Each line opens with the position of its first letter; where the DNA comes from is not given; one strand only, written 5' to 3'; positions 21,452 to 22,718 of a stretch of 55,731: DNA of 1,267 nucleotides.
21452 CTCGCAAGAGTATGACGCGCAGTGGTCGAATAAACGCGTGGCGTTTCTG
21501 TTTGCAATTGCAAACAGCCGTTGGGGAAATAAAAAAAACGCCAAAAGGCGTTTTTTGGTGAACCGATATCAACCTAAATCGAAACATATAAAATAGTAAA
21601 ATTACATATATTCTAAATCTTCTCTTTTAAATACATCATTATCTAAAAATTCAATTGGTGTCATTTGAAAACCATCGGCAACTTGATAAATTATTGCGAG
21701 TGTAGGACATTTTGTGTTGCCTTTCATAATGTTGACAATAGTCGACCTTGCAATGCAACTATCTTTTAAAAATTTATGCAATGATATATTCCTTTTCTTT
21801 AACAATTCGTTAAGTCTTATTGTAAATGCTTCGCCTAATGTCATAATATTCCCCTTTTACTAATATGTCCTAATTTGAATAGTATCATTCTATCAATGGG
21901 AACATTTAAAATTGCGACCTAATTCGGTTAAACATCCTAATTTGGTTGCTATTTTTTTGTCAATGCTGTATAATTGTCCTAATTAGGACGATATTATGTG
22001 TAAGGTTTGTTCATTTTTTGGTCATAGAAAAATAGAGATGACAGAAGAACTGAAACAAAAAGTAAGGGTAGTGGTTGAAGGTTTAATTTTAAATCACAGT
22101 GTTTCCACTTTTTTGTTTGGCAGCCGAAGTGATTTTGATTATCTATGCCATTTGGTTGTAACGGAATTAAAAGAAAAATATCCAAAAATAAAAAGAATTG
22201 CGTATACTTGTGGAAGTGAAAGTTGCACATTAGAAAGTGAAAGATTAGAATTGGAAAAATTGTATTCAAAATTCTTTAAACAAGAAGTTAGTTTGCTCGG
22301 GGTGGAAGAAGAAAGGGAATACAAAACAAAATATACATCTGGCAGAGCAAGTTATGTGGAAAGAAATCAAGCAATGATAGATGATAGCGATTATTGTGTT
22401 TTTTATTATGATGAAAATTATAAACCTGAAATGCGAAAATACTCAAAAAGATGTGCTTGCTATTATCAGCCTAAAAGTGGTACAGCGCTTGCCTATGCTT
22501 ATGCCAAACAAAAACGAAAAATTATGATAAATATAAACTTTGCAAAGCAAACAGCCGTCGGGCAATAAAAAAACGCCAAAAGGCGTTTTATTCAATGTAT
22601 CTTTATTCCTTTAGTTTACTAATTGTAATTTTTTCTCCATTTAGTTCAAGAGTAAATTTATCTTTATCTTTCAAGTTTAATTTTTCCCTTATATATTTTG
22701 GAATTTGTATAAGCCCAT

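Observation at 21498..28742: Compact integrative island at tRNA-Glu combining an HUH Rep, a large serine recombinase and defence-like cargo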

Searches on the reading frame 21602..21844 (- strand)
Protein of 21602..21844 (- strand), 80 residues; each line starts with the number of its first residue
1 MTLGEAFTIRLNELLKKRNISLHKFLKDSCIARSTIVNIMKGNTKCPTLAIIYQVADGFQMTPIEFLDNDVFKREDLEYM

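Call 4: search_protein_families(library=pfam, proteins=[window:21602-21844:-], max_evalue=0.01)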
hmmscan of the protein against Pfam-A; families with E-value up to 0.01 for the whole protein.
window:21602-21844:- (80 aa): 3 families
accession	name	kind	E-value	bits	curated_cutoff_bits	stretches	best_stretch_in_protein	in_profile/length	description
PF01381.28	HTH_3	-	2.8e-05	24.5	23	1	13-65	3-54/55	Helix-turn-helix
PF13443.12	HTH_26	-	0.00014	22.4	22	1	10-67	1-58/63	Cro/C1-type HTH DNA-binding domain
PF12844.13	HTH_19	-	0.00026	21.3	30.2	1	9-58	2-50/64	Helix-turn-helix domain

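Call 5: search_protein_families(library=padloc, proteins=[window:21602-21844:-], max_evalue=0.01)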
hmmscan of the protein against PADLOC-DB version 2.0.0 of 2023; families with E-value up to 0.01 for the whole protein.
window:21602-21844:- (80 aa): 0 families

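Call 6: search_protein_families(library=phrogs, proteins=[window:21602-21844:-], max_evalue=0.01)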
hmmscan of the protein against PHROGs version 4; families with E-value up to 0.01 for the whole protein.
window:21602-21844:- (80 aa): 3 families
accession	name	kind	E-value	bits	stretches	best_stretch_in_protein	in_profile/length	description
phrog_2967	-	transcription regulation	1.7e-07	32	1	5-70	9-73/225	transcriptional regulator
phrog_8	-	transcription regulation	9.7e-07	29.5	1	1-75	75-144/346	transcriptional regulator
phrog_32768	-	unknown function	0.00091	19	1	12-62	11-65/446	-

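Call 17: list_cluster_members(proteins=[window:21602-21844:-, window:21996-22568:+, window:22603-23148:-, window:23238-25034:-, window:25770-25898:+, window:25879-26748:+, window:26933-28435:+, window:19891-20574:-, window:18442-19755:-, window:29892-31565:-])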
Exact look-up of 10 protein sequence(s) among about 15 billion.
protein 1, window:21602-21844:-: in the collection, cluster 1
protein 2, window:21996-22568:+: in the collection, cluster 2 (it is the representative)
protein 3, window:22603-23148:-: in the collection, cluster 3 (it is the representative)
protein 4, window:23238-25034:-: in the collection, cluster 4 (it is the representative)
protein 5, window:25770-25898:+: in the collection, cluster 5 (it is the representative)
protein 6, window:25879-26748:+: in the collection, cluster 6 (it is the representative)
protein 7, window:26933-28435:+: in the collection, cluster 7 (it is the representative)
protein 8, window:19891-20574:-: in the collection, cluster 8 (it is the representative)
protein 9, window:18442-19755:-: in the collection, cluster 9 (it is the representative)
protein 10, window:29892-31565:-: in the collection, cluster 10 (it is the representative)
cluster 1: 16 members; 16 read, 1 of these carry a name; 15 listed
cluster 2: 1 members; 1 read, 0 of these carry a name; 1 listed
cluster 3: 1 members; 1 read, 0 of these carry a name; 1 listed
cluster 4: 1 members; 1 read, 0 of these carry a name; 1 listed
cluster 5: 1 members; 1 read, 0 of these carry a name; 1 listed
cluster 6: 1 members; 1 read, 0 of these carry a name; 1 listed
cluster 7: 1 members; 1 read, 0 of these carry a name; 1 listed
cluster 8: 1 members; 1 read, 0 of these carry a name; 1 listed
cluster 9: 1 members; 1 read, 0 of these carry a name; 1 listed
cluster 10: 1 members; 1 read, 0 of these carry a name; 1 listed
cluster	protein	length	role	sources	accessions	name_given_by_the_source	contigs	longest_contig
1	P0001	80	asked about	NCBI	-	-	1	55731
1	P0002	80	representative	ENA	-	-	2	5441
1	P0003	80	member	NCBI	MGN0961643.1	MAG: helix-turn-helix domain-containing protein [Christensenellales bacterium]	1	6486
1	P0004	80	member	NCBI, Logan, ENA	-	-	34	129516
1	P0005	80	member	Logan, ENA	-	-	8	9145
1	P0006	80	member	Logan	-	-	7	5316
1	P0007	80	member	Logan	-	-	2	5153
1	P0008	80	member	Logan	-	-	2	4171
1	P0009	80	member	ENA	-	-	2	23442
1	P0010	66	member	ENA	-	-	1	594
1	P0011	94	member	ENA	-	-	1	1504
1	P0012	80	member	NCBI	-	-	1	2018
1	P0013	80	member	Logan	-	-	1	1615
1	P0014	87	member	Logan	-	-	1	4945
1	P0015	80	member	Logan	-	-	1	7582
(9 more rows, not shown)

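Call 19: find_encoding_contigs(protein=P0004, flank=10000, max_places=8)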
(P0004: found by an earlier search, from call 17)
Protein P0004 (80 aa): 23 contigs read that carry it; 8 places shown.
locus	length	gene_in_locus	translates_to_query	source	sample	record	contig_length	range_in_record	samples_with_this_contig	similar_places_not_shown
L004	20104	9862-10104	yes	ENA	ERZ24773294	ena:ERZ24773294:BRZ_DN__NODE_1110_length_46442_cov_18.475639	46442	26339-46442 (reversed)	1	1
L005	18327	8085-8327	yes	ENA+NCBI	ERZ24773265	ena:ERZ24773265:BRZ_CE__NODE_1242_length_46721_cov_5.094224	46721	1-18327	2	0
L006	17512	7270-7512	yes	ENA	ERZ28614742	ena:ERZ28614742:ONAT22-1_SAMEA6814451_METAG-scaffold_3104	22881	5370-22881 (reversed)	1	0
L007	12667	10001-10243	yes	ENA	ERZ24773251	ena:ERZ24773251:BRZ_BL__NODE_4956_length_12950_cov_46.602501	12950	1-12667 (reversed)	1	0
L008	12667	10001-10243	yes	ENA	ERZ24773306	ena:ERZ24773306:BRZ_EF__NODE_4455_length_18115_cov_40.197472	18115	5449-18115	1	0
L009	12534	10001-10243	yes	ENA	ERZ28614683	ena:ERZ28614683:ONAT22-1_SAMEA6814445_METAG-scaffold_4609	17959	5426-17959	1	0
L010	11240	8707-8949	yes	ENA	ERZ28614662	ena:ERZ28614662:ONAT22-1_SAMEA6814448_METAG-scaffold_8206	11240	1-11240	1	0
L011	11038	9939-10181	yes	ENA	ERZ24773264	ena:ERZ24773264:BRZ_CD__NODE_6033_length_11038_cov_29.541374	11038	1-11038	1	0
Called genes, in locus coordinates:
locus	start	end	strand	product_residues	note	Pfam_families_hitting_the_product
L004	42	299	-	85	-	-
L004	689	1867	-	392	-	PF18555:MobL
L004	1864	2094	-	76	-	-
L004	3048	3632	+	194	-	-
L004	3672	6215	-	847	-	PF15516:BpuSI_N, PF02384:N6_Mtase, PF07669:Eco57I, PF22008:BpuSI_TRD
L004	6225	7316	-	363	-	PF00145:DNA_methylase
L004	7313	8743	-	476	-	PF02384:N6_Mtase, PF07669:Eco57I, PF22837:M_Eco57I_C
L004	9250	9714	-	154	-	-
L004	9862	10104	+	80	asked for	PF12844:HTH_19 (weak), PF01381:HTH_3 (weak)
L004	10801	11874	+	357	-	PF13306:LRR_5, PF13855:LRR_8 (faint), PF13306:LRR_5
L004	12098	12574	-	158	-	PF12682:Flavodoxin_4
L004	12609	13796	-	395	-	-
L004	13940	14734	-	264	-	-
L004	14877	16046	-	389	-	PF01757:Acyl_transf_3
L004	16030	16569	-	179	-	PF10688:Imp-YgjV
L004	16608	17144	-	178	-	PF10688:Imp-YgjV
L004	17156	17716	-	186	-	PF12796:Ank_2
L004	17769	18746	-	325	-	PF00892:EamA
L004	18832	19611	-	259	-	-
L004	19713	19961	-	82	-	-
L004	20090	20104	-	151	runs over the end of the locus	-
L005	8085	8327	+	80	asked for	PF12844:HTH_19 (weak), PF01381:HTH_3 (weak)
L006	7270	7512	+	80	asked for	PF12844:HTH_19 (weak), PF01381:HTH_3 (weak)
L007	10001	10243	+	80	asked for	PF12844:HTH_19 (weak), PF01381:HTH_3 (weak)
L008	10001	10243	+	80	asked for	PF12844:HTH_19 (weak), PF01381:HTH_3 (weak)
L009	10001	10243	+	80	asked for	PF12844:HTH_19 (weak), PF01381:HTH_3 (weak)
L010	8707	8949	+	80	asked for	PF12844:HTH_19 (weak), PF01381:HTH_3 (weak)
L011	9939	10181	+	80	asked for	PF12844:HTH_19 (weak), PF01381:HTH_3 (weak)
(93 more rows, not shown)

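Call 39: search_protein_families(library=ncbifam, proteins=[window:21602-21844:-], max_evalue=0.01)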
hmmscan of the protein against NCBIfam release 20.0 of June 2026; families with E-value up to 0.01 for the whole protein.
window:21602-21844:- (80 aa): 0 families

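Call 66: find_related_loci(query=A5, collection=metagenome_contigs, flank=10000)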
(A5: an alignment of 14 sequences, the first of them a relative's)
Query A5 (289 aa) in metagenome_contigs; peptide patterns used: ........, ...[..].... (x = any residue, [..] = any of these).
600 stretches matched a pattern (row limit reached: there are more); 582 encode a relative of the query (tblastn E <= 1e-3); the best 80 are kept; 80 distinct loci.
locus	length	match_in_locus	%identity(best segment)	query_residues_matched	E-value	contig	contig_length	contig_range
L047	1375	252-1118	60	1-289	1e-121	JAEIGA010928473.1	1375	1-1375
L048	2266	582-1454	60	1-289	4e-117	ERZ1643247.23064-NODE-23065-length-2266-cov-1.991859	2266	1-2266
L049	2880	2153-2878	68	2-243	3e-111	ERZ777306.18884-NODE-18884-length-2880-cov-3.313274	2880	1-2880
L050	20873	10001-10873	58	1-289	1e-106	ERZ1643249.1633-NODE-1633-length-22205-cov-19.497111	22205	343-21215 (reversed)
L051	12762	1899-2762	59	1-289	2e-104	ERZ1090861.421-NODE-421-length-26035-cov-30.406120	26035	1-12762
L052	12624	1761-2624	56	1-289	5e-104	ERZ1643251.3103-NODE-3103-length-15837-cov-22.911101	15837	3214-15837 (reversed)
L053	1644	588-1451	59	1-289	5e-111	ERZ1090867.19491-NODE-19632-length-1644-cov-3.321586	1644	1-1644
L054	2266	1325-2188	58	1-289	2e-108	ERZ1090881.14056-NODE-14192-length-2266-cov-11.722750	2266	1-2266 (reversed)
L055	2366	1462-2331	55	1-289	7e-105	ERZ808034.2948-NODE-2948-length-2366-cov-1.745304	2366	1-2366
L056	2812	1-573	76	99-289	3e-101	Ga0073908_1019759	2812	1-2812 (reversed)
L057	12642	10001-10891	54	1-289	1e-97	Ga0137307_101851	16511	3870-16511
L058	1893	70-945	52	1-289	4e-103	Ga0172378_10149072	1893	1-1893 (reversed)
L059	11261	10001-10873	53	1-289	2e-97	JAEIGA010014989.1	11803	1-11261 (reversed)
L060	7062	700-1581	51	1-289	4e-97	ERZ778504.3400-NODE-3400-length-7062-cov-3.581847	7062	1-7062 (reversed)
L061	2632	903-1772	54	1-289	1e-99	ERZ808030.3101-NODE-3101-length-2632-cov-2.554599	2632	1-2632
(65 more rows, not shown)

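Call 67: find_related_loci(query=A5, collection=viral_contigs, flank=10000)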
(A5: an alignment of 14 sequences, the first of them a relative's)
Query A5 (289 aa) in viral_contigs; peptide patterns used: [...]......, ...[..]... (x = any residue, [..] = any of these).
166 stretches matched a pattern; 3 encode a relative of the query (tblastn E <= 1e-3); 2 distinct loci.
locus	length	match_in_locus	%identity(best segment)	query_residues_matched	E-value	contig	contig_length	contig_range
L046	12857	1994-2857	69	2-289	2e-130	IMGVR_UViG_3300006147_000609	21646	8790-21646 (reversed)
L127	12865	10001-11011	44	1-289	3e-87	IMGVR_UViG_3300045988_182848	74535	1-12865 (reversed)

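Call 73: search_protein_families(library=pfam, proteins=[L004:9250-9714:-], max_evalue=1)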
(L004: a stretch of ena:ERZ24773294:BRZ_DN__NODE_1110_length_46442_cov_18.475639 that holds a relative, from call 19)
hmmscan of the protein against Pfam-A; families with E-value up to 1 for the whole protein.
L004:9250-9714:- (154 aa): 0 families

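Call 74: search_solved_structures(query=A5, max_evalue=1, show_alignments=1)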
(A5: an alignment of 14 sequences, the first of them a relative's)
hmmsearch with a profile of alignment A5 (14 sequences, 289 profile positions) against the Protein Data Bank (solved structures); distinct sequences matched with E-value up to 1: 2.
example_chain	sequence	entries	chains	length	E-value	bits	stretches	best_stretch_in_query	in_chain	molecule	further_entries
8cjq_D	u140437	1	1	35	0.52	13.1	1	130-149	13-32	Mu-theraphotoxin-Cg1a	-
2n6o_A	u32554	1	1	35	0.53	13.1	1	129-145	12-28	Kappa-theraphotoxin-Hm1a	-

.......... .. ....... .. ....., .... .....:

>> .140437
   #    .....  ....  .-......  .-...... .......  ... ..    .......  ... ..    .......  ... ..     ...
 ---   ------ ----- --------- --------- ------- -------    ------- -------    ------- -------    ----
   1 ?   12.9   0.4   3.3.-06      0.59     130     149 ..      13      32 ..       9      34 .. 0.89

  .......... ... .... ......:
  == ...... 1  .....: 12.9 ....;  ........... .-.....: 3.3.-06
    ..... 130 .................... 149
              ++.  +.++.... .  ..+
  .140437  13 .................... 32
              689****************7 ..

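Call 84: predict_structure(alignment_id=A8)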
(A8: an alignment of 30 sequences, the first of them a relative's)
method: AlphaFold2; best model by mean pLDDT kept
length: 289 residues; sequences in the alignment: 30
mean_pLDDT: 76.5   pTM: 0.64
mean pLDDT of the five models: 76.5, 76.2, 74.5, 73.0, 71.0
residues with pLDDT >= 90: 98; 70-90: 99; 50-70: 46; < 50: 46
segments of 3 or more residues with pLDDT < 50: 10-14, 25-35, 238-252, 254-264
pLDDT, mean of each block of 10 residues (from residue 1): 53 52 48 58 88 88 89 89 84 75 87 93 95 94 93 85 94 88 87 94 91 89 82 64 38 45 54 60 55
secondary structure, 60 per line:
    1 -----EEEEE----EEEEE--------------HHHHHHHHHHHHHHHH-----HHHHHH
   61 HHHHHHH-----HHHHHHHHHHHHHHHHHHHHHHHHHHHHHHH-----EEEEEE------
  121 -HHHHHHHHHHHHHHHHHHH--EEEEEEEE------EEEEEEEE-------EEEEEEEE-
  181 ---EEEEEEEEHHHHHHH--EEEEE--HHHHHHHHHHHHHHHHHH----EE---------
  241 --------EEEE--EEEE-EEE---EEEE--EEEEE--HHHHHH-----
elements in order: E6-10 E15-19 H34-49 H55-67 H73-103 E109-114 H122-140 E143-150 E157-164 E172-179 E184-191 H192-198 E201-205 H208-225 E249-252 E255-258 E260-262 E266-269 E272-276 H279-284

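Call 87: fold_search(model_id=the predicted structure, library=pdb)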
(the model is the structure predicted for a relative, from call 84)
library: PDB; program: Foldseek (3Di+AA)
matches with E <= 10: 434; with E <= 0.001: 0
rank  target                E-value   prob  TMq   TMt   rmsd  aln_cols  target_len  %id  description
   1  6q1m                  2.1e-02  0.96  0.20  0.41   8.5       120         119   18  Crystal structure of the wheat dwarf virus Rep domain (released 2019-12-11)
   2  6we1_A                3.5e-02  0.92  0.22  0.46   8.6       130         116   17  Wheat dwarf virus Rep domain complexed with a single-stranded DNA 8-mer comprising the cleavage site (released 2020-12-16)
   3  7szx                  5.3e-02  0.41  0.17  0.25  11.6       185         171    8  Structure of the N-terminal nuclease and origin binding domain of Human Parvovirus B19 (released 2022-03-30)
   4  6we0_A                5.6e-02  0.85  0.21  0.41   8.3       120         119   16  Wheat dwarf virus Rep domain complexed with a single-stranded DNA 10-mer comprising the cleavage site (released 2020-12-16)
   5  9pqf                  7.9e-02  0.80  0.22  0.45   8.1       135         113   17  Xray crystal structure of Vientovirus FB Rep endonuclease domain 2-114 with Mg2+ ion (released 2026-02-25)
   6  6we1_D                8.4e-02  0.72  0.21  0.43   9.0       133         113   16  Wheat dwarf virus Rep domain complexed with a single-stranded DNA 8-mer comprising the cleavage site (released 2020-12-16)
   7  1zbt                  8.9e-02  0.33  0.18  0.17  18.4       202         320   14  Crystal structure of Peptide chain release factor 1 (RF-1) (SMU.1085) from Streptococcus mutans at 2.34 A resolution (released 2005-05-03)
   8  9pqq_A                1.2e-01  0.90  0.25  0.23   7.5       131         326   15  Cryo-EM structure of ATPgammaS-bound Vientovirus FB Rep double hexamer with C1 symmetry (released 2026-02-25)
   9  3wrn                  1.3e-01  0.16  0.17  0.19  18.9       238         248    8  Minute virus of mice non-structural protein-1N-terminal nuclease domain reveals a unique Zn2+ coordination in the active (released 2015-01-21)
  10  5h5u_4                1.3e-01  0.12  0.12  0.10  26.8       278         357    9  Mechanistic insights into the alternative translation termination by ArfA and RF2 (released 2017-01-25)
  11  7szy                  1.3e-01  0.33  0.17  0.25  12.3       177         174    8  High-resolution structure of the nuclease domain from the main replication protein NS1 of Human Parvovirus B19 (released 2022-03-30)
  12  7kij_A                1.4e-01  0.87  0.23  0.56   7.7       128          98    8  Muscovy duck circovirus Rep domain complexed with a single-stranded DNA 10-mer comprising the cleavage site (released 2021-11-17)
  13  1pbu_MODEL_1_A        1.4e-01  0.77  0.24  0.39   9.3       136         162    9  Solution structure of the C-terminal domain of the human eEF1Bgamma subunit (released 2003-07-15)
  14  8p16_6                1.7e-01  0.06  0.09  0.08  26.0       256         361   11  E167K RF2 on E. coli 70S release complex with UGG (Structure I) (released 2024-05-22)
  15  1bow                  1.8e-01  0.10  0.14  0.20  14.1       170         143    8  MULTIDRUG-BINDING DOMAIN OF TRANSCRIPTION ACTIVATOR BMRR (APO FORM) (released 1999-08-06)
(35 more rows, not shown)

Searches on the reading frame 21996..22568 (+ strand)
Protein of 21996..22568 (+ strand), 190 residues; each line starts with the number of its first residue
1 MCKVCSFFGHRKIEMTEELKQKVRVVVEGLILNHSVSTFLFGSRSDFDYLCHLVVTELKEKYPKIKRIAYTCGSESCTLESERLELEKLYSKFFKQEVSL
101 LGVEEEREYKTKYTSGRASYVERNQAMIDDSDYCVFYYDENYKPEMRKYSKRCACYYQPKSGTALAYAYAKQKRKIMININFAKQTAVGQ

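Call 4: search_protein_families(library=pfam, proteins=[window:21996-22568:+], max_evalue=0.01)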
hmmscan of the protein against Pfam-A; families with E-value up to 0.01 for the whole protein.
window:21996-22568:+ (190 aa): 1 family
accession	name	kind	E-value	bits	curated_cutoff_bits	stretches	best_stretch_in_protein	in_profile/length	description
PF06908.16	YpsA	-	2.3e-07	31.4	27.7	1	18-158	23-153/168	YspA SLOG family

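Call 5: search_protein_families(library=padloc, proteins=[window:21996-22568:+], max_evalue=0.01)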
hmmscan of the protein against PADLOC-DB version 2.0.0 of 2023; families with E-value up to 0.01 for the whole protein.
window:21996-22568:+ (190 aa): 0 families

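Call 6: search_protein_families(library=phrogs, proteins=[window:21996-22568:+], max_evalue=0.01)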
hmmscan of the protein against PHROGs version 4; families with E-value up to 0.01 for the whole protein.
window:21996-22568:+ (190 aa): 1 family
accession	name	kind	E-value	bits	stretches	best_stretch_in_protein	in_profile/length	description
phrog_289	-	other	6.4e-06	26.3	1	6-183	26-141/500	GTP-binding domain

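Call 39: search_protein_families(library=ncbifam, proteins=[window:21996-22568:+], max_evalue=0.01)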
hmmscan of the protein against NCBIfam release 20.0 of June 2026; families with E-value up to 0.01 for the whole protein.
window:21996-22568:+ (190 aa): 0 families

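Call 73: search_protein_families(library=pfam, proteins=[L004:9250-9714:-], max_evalue=1)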
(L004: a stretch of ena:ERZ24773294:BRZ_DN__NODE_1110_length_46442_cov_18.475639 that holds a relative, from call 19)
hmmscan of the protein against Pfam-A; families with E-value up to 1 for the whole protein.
L004:9250-9714:- (154 aa): 0 families
